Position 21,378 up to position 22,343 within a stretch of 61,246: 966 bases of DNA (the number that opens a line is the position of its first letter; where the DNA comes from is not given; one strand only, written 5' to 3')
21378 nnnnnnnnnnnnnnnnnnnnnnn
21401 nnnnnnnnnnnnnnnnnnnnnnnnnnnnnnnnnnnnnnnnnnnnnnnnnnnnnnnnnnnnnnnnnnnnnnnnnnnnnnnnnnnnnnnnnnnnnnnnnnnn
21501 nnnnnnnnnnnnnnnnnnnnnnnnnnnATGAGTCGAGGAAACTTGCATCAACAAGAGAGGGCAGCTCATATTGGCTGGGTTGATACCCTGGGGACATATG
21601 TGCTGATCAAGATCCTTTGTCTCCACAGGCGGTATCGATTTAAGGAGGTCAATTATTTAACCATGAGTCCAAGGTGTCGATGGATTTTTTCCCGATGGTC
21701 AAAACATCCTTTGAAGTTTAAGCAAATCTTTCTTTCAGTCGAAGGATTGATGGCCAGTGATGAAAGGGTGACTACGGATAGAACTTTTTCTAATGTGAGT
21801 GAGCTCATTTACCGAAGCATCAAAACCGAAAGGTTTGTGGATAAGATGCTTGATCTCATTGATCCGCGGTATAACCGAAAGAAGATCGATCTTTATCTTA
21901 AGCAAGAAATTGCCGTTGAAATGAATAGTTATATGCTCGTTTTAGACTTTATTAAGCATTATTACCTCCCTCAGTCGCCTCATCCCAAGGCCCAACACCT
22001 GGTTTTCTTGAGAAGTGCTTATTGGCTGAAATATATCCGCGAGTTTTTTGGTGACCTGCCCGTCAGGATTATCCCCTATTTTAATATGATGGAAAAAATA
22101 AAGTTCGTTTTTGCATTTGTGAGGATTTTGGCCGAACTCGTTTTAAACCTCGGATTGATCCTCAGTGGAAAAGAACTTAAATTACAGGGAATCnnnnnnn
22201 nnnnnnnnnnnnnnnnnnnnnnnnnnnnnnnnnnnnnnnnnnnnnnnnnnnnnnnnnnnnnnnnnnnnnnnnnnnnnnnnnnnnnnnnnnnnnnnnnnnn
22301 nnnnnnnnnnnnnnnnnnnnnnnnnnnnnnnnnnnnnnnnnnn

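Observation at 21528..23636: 702-aa unknown protein translationally coupled to the AEP transaminase, a candidate phosphonate or NulO transferase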

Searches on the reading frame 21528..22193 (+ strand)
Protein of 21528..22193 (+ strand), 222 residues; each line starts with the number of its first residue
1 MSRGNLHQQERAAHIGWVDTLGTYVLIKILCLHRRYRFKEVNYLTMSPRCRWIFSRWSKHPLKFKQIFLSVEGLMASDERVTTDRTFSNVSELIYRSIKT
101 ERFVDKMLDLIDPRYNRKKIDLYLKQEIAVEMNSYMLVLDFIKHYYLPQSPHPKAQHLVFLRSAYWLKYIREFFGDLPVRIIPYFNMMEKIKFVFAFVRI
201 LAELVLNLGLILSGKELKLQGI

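Call 85: predict_structure(alignment_id=A6)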
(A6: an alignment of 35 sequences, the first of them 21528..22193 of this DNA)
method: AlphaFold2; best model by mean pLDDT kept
length: 222 residues; sequences in the alignment: 35
mean_pLDDT: 89.2   pTM: 0.80
mean pLDDT of the five models: 89.2, 87.9, 87.5, 87.1, 86.8
residues with pLDDT >= 90: 158; 70-90: 47; 50-70: 17; < 50: 0
segments of 3 or more residues with pLDDT < 50: none
pLDDT, mean of each block of 10 residues (from residue 1): 56 92 95 96 95 90 89 71 91 89 90 96 93 93 92 94 93 95 92 94 92 78 60
secondary structure, 60 per line:
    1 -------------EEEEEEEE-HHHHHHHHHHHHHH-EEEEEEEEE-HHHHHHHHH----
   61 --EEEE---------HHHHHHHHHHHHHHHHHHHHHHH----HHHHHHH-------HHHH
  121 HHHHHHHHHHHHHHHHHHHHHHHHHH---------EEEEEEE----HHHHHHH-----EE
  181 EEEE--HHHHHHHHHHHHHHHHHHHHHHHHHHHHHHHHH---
elements in order: E14-21 H23-36 E38-46 H48-56 E63-66 H76-98 H103-109 H117-146 E156-162 H167-173 E179-184 H187-219

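Call 87: fold_search(model_id=the predicted structure, library=pdb)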
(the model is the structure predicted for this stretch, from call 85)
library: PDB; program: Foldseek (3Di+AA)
matches with E <= 10: 1247; with E <= 0.001: 0
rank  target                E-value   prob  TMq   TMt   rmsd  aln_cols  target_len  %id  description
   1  3s7t_B                2.7e-03  0.93  0.32  0.32  12.4       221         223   10  Crystal structure of SeMet B. licheniformis CDPS YvmC-Blic (released 2011-06-22)
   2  3oth_A                1.2e-02  0.51  0.23  0.15  16.2       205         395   11  Crystal Structure of CalG1, Calicheamicin Glycostyltransferase, TDP and calicheamicin alpha3I bound form (released 2010-12-15)
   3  2ejb                  1.4e-02  0.63  0.26  0.30  10.9       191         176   10  Crystal Structure Of Phenylacrylic Acid Decarboxylase from Aquifex aeolicus (released 2008-03-18)
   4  8ie4_C                1.5e-02  0.28  0.20  0.12  14.3       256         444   10  Crystal structure of GcCGT (released 2024-02-28)
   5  8ie4_B                1.7e-02  0.30  0.20  0.13  13.8       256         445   12  Crystal structure of GcCGT (released 2024-02-28)
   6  3oqh_B                1.8e-02  0.66  0.31  0.30  12.8       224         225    9  Crystal structure of B. licheniformis CDPS yvmC-BLIC (released 2011-02-23)
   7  3otg                  2.3e-02  0.44  0.24  0.16  15.2       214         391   11  Crystal Structure of CalG1, Calicheamicin Glycostyltransferase, TDP bound form (released 2010-12-15)
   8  3c85_B                2.6e-02  0.77  0.29  0.41  15.2       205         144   10  Crystal structure of TrkA domain of putative glutathione-regulated potassium-efflux KefB from Vibrio parahaemolyticus (released 2008-03-04)
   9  8ie4_D                3.0e-02  0.21  0.20  0.13  14.2       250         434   12  Crystal structure of GcCGT (released 2024-02-28)
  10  7w11                  4.6e-02  0.20  0.21  0.15  12.8       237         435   10  glycosyltransferase (released 2022-03-02)
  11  8z3k_A                5.2e-02  0.69  0.21  0.09  10.0        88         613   17  The structure of type III CRISPR-associated deaminase in complex 2cA6-2ATP (released 2024-12-11)
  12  3lyu_C                5.6e-02  0.47  0.22  0.32  12.9       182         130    9  Crystal Structure of the C-terminal domain (residues 83-215) of PF1911 hydrogenase from Pyrococcus furiosus, Northeast (released 2010-03-23)
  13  4m1b_A                6.3e-02  0.33  0.21  0.23  12.0       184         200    9  Structural Determination of BA0150, a Polysaccharide Deacetylase from Bacillus anthracis (released 2014-02-12)
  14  9c77_B                6.7e-02  0.57  0.25  0.11  15.8       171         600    8  cryoEM structure of CRISPR associated effector, CARF-Adenosine deaminase 1, Cad1, in cA4 bound form with ATP. (released 2024-10-30)
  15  9wi0_A                6.7e-02  0.30  0.24  0.11  13.2       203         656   10  cryo-EM structure of E.coli ArnA (released 2025-11-26)
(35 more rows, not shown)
